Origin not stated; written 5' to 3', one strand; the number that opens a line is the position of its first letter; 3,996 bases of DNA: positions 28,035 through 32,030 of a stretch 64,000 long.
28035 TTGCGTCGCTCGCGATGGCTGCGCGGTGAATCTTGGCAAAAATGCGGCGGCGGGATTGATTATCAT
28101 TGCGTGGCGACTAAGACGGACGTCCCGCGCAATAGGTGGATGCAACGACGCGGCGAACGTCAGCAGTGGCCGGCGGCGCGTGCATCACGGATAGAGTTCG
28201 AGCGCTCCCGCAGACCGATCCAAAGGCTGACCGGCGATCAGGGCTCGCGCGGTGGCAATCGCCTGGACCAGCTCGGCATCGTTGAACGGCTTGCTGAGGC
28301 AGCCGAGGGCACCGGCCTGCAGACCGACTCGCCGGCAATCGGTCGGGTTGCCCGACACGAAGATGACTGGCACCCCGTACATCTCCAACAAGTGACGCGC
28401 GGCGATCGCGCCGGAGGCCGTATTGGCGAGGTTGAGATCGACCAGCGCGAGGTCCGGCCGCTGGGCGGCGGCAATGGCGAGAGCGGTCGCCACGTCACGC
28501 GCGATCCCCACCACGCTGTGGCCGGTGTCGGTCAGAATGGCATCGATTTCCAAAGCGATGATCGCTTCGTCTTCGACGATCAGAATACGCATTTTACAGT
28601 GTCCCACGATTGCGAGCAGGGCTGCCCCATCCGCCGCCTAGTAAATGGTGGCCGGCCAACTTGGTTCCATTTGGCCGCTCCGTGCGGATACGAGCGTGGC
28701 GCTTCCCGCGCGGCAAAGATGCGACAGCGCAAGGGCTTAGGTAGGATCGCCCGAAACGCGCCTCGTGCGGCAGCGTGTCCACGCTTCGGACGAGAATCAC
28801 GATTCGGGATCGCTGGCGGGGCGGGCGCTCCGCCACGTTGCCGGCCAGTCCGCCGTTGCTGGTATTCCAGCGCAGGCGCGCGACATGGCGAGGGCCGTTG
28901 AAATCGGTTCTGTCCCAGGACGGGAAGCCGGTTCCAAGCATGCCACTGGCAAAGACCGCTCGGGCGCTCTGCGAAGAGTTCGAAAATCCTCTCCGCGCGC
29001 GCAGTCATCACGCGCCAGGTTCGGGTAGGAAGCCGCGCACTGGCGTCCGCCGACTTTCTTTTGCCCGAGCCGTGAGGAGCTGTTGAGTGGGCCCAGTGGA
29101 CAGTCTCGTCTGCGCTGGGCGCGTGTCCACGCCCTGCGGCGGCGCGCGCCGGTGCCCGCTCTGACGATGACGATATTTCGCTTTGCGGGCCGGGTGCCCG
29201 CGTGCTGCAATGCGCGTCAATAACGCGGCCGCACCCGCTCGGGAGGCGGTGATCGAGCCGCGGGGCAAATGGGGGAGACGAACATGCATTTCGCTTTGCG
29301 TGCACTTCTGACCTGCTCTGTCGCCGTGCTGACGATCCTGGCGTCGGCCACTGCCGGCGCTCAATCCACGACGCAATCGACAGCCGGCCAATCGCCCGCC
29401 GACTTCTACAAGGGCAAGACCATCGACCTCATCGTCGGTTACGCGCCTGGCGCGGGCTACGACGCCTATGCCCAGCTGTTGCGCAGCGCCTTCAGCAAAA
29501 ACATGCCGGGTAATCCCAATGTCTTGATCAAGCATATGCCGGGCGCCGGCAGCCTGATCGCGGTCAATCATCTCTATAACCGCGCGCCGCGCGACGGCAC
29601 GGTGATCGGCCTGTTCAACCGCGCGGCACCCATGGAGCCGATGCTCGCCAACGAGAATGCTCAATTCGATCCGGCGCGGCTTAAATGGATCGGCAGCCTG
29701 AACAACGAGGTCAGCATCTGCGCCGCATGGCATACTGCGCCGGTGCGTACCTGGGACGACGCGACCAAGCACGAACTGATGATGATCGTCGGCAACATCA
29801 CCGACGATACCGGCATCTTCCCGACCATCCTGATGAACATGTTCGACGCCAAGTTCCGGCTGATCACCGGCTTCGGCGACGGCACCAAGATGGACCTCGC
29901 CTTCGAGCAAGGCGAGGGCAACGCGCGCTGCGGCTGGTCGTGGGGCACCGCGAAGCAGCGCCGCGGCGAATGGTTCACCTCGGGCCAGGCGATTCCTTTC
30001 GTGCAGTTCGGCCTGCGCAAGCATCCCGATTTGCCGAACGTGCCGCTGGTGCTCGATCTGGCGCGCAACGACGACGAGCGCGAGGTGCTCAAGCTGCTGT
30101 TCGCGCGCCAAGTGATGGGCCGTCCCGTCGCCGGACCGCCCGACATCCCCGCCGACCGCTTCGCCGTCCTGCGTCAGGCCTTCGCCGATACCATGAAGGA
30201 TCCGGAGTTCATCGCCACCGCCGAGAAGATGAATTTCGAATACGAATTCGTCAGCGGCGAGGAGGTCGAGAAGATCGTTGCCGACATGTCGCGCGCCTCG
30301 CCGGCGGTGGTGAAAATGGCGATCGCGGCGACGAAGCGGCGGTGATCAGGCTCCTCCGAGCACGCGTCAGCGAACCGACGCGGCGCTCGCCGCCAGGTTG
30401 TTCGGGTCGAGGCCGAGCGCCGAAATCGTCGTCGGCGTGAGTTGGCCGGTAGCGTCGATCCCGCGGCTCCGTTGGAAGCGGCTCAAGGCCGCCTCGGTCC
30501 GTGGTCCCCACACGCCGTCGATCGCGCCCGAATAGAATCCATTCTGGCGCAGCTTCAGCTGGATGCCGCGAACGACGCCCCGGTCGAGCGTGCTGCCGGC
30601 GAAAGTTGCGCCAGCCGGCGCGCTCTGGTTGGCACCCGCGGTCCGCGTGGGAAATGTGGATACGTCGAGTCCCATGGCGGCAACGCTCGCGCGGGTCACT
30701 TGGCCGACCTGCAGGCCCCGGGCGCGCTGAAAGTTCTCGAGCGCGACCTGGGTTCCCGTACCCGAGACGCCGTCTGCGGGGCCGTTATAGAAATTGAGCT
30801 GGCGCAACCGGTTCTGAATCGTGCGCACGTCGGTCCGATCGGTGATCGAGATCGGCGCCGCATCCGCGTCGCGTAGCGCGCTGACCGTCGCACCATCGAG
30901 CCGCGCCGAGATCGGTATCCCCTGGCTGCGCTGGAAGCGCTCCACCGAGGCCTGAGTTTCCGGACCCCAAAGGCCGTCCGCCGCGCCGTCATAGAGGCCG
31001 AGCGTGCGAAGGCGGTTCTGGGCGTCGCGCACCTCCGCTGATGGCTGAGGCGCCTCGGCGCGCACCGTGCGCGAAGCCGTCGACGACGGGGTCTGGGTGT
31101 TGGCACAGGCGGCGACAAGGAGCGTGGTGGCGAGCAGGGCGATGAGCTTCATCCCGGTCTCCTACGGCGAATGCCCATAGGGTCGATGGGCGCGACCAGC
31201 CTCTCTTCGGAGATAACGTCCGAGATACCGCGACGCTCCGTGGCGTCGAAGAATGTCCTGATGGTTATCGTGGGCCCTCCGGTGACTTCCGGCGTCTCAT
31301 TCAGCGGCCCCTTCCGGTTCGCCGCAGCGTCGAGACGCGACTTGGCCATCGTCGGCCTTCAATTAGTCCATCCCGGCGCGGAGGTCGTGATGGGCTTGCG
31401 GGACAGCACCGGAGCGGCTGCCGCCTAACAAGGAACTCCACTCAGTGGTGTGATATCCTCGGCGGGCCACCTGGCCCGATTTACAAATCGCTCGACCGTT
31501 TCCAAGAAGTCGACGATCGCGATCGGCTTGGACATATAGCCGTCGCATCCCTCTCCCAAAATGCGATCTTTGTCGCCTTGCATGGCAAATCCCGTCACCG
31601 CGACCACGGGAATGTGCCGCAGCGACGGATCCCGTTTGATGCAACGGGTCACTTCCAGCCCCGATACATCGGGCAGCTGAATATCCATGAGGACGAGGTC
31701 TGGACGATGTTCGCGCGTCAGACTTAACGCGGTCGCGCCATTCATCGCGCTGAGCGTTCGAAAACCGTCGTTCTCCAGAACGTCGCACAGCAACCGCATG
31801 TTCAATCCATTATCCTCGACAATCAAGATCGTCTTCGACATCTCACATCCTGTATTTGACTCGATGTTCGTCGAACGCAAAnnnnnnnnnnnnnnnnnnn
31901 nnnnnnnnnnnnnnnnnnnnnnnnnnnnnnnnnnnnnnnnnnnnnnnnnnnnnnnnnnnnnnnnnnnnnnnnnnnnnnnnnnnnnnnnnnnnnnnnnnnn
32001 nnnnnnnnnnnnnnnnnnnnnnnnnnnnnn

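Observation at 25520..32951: Orphan signalling neighbourhood: cytoplasmic dual-PAS HWE kinase, three single-domain response regulators (two tandem DivK-like paralogues) and periplasmic components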

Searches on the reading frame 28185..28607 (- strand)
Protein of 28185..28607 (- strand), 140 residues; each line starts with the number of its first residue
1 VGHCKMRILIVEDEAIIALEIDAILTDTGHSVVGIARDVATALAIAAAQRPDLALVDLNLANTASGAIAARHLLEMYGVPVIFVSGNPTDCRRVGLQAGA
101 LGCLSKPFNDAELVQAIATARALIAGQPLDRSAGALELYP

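Call 3: search_protein_families(library=pfam, proteins=[window:28185-28607:-], max_evalue=0.01)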
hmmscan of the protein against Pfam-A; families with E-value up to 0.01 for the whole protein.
window:28185-28607:- (140 aa): 2 families
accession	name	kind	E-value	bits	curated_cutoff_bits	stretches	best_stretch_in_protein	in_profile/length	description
PF00072.30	Response_reg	-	7.3e-19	68.4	30.2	1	8-117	1-110/111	Response regulator receiver domain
PF06490.17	FleQ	-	0.00018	22.2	22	1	7-121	1-107/108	Flagellar regulatory protein FleQ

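Call 11: search_protein_families(library=ncbifam, proteins=[window:28185-28607:-], max_evalue=0.001)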
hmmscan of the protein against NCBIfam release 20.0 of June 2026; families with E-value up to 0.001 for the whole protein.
window:28185-28607:- (140 aa): 72 families (the best 25 are shown)
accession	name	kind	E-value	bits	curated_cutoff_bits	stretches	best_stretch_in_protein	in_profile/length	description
NF009970.0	PRK13435.1-1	equivalog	5.7e-28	97.4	143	1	6-123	1-114/125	response regulator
NF009971.0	PRK13435.1-2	subfamily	2.1e-27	95.7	151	1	6-127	1-119/141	response regulator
NF006623.1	PRK09191.1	subfamily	4e-27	95.6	240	1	5-120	137-251/258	PhyR family response regulator anti-anti-sigma factor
NF009972.0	PRK13435.1-3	subfamily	3.2e-23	82.1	119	1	5-125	16-132/146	response regulator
NF009973.0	PRK13435.1-4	equivalog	4.2e-22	78.8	158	1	5-128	8-129/154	response regulator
NF009974.0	PRK13435.1-6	equivalog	1.1e-14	54.4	171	1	5-119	5-117/155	response regulator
NF008296.0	PRK11083.1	equivalog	1.8e-12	47.2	273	1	5-118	3-115/228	two-component system response regulator CreB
NF009206.0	PRK12555.1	subfamily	4.4e-12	45.6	342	1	6-112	1-110/340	chemotaxis-specific protein-glutamate methyltransferase CheB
NF045717.1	DVU0259_DivK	exception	7.3e-12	45.5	160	1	6-119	3-114/117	DVU0259 family response regulator domain-containing protein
NF040689.1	MtrAB_MtrA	equivalog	7.6e-12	45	300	1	8-119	1-111/219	MtrAB system response regulator MtrA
NF008034.0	PRK10766.1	equivalog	2.5e-11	43.5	275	1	6-115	3-111/231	two-component system response regulator TorR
NF008378.0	PRK11173.1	equivalog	3e-11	43.1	334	1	6-114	4-111/238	two-component system response regulator ArcA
NF041733.1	resp_reg_CseB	equivalog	3.1e-11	43.1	350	1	7-119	2-113/228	two-component system response regulator CseB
TIGR02154.1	PhoB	equivalog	1e-10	41.3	296.2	1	6-118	3-117/226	phosphate regulon transcriptional regulator PhoB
NF001965.0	PRK00742.1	subfamily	1.6e-10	40.7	293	1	5-112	3-113/357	chemotaxis-specific protein-glutamate methyltransferase CheB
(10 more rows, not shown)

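Call 63: search_solved_structures(query=window:28185-28607:-, max_evalue=1e-8)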
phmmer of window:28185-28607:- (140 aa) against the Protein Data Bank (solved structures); distinct sequences matched with E-value up to 1e-8: 17.
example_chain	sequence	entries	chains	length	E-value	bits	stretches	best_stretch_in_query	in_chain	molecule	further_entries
9by5_A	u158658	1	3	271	2e-19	73.5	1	6-129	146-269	Response regulator receiver protein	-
9cb6_A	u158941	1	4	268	6.5e-18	68.6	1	7-121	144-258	Response regulator receiver protein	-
4g97_A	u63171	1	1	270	6.1e-16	62.2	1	6-119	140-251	Response regulator receiver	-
4qic_A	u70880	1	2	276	1.1e-14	58.1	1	6-123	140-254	Sensory transduction regulatory protein, Anti-anti-sigma factor PhyR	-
5uxw_A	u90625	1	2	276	1.2e-14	58.1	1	6-123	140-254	Sensory transduction regulatory protein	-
5uxv_A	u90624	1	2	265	1.3e-14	57.9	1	6-119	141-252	Sensory transduction regulatory protein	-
2n9u_A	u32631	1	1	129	2e-13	54.1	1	7-118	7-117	Response regulator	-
3n0r_A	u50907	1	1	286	2.8e-13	53.6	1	7-118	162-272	Response regulator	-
2lpm_A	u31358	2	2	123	4.2e-12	49.8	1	4-116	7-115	Two-component response regulator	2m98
1s8n_A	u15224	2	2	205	6.1e-12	49.3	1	6-120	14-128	putative antiterminator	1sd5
3nhz_A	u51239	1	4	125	7.2e-10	42.6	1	4-117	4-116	Two component system transcriptional regulator mtrA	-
6wsh_A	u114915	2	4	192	1e-09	42.1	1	6-118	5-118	Response regulator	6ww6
2gwr_A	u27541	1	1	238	2.9e-09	40.6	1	4-118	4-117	DNA-binding response regulator mtrA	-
3f6p_A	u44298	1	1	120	3.6e-09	40.3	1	7-117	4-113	Transcriptional regulatory protein yycF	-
2zwm_A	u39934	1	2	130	3.7e-09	40.3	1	7-117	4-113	Transcriptional regulatory protein yycF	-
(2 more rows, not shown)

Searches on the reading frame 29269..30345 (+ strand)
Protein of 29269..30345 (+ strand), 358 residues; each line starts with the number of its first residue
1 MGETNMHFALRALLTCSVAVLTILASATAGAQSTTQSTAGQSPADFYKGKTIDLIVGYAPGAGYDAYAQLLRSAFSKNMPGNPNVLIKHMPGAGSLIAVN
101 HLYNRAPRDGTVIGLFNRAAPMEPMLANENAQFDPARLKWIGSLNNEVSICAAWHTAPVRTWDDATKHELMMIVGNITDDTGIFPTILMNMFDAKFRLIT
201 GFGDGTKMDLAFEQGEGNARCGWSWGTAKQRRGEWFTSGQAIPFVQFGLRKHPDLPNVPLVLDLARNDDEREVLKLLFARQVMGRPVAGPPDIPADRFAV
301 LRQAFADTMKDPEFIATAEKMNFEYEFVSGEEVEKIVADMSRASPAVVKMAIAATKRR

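Call 3: search_protein_families(library=pfam, proteins=[window:29269-30345:+], max_evalue=0.01)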
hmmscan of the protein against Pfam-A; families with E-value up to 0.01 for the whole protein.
window:29269-30345:+ (358 aa): 1 family
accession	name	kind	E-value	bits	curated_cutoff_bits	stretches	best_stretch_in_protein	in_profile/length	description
PF03401.19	TctC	-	0.00089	19.3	27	0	84-161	16-92/274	Tripartite tricarboxylate transporter family receptor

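Call 11: search_protein_families(library=ncbifam, proteins=[window:29269-30345:+], max_evalue=0.001)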
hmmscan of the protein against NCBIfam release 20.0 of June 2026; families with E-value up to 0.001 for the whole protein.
window:29269-30345:+ (358 aa): 0 families

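Call 62: search_solved_structures(query=window:29269-30345:+, max_evalue=1)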
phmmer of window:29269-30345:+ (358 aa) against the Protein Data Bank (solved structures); distinct sequences matched with E-value up to 1: 9.
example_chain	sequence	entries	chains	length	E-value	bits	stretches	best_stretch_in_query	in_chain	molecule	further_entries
2dvz_A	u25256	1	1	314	0.00018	23.5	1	43-137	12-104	Putative exported protein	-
2qpq_A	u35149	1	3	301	0.00076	21.4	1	47-137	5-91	protein Bug27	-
4x9t_A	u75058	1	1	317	0.0046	18.9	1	30-115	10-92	Uncharacterized protein UPF0065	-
6hke_A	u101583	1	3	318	0.027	16.3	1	49-127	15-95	Possible TctC subunit of the Tripartite Tricarboxylate Transport(TTT) Family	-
7ndr_A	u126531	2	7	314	0.054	15.3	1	46-138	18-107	Tripartite tricarboxylate transporter substrate binding protein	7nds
8hka_A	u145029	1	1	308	0.56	12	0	286-314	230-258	Periplasmic terephthalate binding protein (TBP)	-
5jym_B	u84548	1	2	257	0.57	12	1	137-228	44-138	Antibody scFv TSP11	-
8hkb_A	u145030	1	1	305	0.67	11.8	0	286-314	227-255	Periplasmic terephthalate binding protein (TBP)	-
8hk9_D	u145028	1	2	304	0.76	11.6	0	286-314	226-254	Periplasmic terephthalate binding protein (TBP)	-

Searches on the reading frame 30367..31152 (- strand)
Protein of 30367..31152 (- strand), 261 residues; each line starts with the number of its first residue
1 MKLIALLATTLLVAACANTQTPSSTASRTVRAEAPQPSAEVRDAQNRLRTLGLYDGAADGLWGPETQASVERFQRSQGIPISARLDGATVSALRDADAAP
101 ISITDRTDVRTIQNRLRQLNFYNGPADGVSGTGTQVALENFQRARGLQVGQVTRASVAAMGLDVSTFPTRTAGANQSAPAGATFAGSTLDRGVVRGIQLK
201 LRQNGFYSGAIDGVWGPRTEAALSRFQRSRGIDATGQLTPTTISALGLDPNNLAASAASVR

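Call 3: search_protein_families(library=pfam, proteins=[window:30367-31152:-], max_evalue=0.01)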
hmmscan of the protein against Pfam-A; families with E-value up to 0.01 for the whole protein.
window:30367-31152:- (261 aa): 2 families
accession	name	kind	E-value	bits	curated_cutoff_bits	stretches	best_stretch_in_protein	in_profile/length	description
PF01471.23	PG_binding_1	-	1.8e-44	150.2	23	3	194-246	5-57/57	Putative peptidoglycan binding domain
PF08823.16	PG_binding_2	-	1.1e-11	45.3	21.1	0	107-142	16-51/74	Putative peptidoglycan binding domain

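Call 11: search_protein_families(library=ncbifam, proteins=[window:30367-31152:-], max_evalue=0.001)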
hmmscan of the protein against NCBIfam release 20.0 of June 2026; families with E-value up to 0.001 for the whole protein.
window:30367-31152:- (261 aa): 7 families
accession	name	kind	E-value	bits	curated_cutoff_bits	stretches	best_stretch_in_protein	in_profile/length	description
TIGR03979.1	His_Ser_Rich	equivalog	9.2e-33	113.8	121.65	3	172-248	112-188/190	His-Xaa-Ser repeat protein HxsA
TIGR02869.1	spore_SleB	equivalog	1.8e-32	112.9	236.5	3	194-257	16-79/201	spore cortex-lytic enzyme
NF052335.1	PdgHdaseHSB129560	equivalog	2.3e-21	76.5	500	3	29-92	264-327/330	peptidoglycan hydrolase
NF004786.0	PRK06132.1-3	equivalog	5.7e-21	74.8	329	3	191-246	220-278/418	hypothetical protein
NF052336.1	PdgHdaseHSB100310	equivalog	5.4e-18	65.4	500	3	109-246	194-313/316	peptidoglycan hydrolase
NF052377.1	lmo1851_S41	exception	3e-15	55.9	725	2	34-96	386-448/468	lmo1851 family serine protease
NF038080.1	PG_bind_siph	domain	3.5e-05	24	55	0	54-79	32-57/76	peptidoglycan-binding protein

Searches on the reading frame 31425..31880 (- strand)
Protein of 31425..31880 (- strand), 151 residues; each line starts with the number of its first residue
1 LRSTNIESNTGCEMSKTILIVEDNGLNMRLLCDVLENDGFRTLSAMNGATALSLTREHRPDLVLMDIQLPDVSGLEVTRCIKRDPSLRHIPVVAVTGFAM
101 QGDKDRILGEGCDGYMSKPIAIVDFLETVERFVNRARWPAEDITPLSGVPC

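Call 3: search_protein_families(library=pfam, proteins=[window:31425-31880:-], max_evalue=0.01)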
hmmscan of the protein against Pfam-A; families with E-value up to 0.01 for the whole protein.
window:31425-31880:- (151 aa): 2 families
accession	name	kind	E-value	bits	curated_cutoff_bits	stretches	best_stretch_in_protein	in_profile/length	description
PF00072.30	Response_reg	-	3.6e-25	88.7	30.2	1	18-129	1-110/111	Response regulator receiver domain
PF20161.5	VpsR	-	0.0082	16.3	23.7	1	29-129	21-120/121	VpsR domain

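Call 11: search_protein_families(library=ncbifam, proteins=[window:31425-31880:-], max_evalue=0.001)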
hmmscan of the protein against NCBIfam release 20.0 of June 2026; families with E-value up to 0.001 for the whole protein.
window:31425-31880:- (151 aa): 92 families (the best 25 are shown)
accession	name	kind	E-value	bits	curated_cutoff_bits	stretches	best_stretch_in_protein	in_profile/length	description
NF008318.0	PRK11107.1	equivalog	7.6e-27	93.8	890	1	12-137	664-789/920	two-component sensor histidine kinase BarA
NF007135.0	PRK09581.1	equivalog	3.9e-25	88.6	474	1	14-127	1-114/457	PleD family two-component system response regulator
TIGR02154.1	PhoB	equivalog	2.4e-23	82.6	296.2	1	14-137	1-124/226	phosphate regulon transcriptional regulator PhoB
NF038297.2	hybrid_HK_HrmK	equivalog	9.3e-23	80.7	725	1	10-128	486-603/607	hybrid histidine kinase/response regulator HrmK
NF008302.0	PRK11091.1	equivalog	9.4e-23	80.3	838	1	14-136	524-646/779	aerobic respiration two-component sensor histidine kinase ArcB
NF011874.0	PRK15347.1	equivalog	6.5e-20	70.8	852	1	17-130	692-807/921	two component system sensor kinase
NF008099.0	PRK10841.1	equivalog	1.2e-19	69.7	920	1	16-137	825-944/949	two-component system sensor histidine kinase RcsC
NF041866.1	EpsW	equivalog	1.6e-19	69.8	200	1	15-133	5-125/131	exopolysaccharide biosynthesis response regulator EpsW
NF007546.0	PRK10161.1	equivalog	1.6e-18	67.2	471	1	14-131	1-118/229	phosphate response regulator transcription factor PhoB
TIGR02956.1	TMAO_torS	equivalog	1e-17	63.6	676.5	1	16-134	702-821/967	TMAO reductase system sensor histidine kinase/response regulator TorS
NF007982.1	PRK10710.1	equivalog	4e-17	62.6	380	1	14-143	6-132/235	envelope stress response regulator BaeR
NF045717.1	DVU0259_DivK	exception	8.6e-17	61.4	160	1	14-130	1-113/117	DVU0259 family response regulator domain-containing protein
NF040689.1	MtrAB_MtrA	equivalog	9.2e-17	61.1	300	1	18-130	1-110/219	MtrAB system response regulator MtrA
NF008296.0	PRK11083.1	equivalog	2.9e-16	59.6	273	1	15-136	3-121/228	two-component system response regulator CreB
NF008469.0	PRK11361.1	equivalog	2.9e-16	59.2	714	1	15-131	4-118/461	acetoacetate metabolism transcriptional regulator AtoC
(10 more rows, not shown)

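Call 23: list_cluster_members(proteins=[P0001, window:31425-31880:-, window:25520-26944:+, window:28185-28607:-, window:30367-31152:-, window:29269-30345:+, window:27536-27901:-, window:26988-27371:-])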
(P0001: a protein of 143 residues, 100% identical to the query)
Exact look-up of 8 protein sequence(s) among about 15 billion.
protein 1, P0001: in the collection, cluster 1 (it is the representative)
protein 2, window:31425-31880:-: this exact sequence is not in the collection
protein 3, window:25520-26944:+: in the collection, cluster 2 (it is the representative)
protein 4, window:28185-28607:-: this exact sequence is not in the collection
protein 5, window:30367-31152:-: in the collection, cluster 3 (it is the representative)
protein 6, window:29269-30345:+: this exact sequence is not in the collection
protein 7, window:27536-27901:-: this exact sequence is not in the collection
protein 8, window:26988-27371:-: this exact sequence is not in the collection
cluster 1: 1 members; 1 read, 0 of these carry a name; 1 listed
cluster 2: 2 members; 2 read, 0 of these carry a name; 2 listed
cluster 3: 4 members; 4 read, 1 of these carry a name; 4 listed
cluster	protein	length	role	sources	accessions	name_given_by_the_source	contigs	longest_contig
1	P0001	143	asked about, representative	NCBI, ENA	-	-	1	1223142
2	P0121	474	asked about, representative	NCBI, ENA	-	-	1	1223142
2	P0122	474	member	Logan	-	-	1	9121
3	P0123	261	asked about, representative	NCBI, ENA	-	-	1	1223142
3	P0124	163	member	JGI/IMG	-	peptidoglycan hydrolase-like protein with peptidoglycan-binding domain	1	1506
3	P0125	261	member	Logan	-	-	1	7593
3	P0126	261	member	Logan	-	-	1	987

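Call 52: find_homologous_proteins(query=window:31425-31841:-, max_evalue=1e-20)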
Query window:31425-31841:- (138 aa): 7564 proteins with E <= 1e-20 among 8000 candidates; the best 120 are listed.
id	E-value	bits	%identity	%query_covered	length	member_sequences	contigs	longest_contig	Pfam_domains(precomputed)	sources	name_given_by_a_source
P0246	2.4e-86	304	100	100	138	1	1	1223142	PF00072.31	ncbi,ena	-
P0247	2.3e-66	240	87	94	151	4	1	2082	PF00072.31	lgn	-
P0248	3.2e-55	204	54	88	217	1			PF00072.31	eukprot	eukprot:gene5208-7068_t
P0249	3.4e-49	184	71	87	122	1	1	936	PF00072.31,PF20161.6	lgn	-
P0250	2.3e-46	175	67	89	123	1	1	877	PF00072.31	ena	-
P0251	3.1e-46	175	67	89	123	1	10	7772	PF00072.31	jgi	jgi:two-component system, cell cycle response regulator DivK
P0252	3.8e-46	174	67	89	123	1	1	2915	PF00072.31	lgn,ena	-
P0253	1.5e-45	172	66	89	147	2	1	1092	PF00072.31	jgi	jgi:two-component system cell cycle response regulator DivK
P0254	3.2e-44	168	64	89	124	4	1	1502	PF00072.31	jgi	-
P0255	3.8e-44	168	65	90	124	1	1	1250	PF00072.31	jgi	jgi:two-component system, cell cycle response regulator DivK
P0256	4.2e-44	168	63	91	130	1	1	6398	PF00072.31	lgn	-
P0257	4.4e-44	168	64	87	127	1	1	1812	PF00072.31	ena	-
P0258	6.6e-44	167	62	88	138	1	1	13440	PF00072.31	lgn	-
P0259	7.2e-44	167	63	87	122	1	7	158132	PF00072.31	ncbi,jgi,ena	jgi:two-component system cell cycle response regulator DivK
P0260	7.9e-44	167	63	89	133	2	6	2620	PF00072.31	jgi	jgi:two-component system, cell cycle response regulator DivK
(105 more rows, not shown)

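Call 69: find_encoding_contigs(protein=P0247, flank=5000, max_places=4)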
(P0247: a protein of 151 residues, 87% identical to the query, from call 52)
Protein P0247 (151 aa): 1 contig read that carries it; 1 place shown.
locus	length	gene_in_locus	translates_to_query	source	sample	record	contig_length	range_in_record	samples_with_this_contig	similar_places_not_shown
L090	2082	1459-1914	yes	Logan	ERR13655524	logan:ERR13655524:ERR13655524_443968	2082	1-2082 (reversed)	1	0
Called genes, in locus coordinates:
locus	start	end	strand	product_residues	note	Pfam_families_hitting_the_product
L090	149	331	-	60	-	PF12244:DUF3606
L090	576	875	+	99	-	-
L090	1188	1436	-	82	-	-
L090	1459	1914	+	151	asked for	PF00072:Response_reg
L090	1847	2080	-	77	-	?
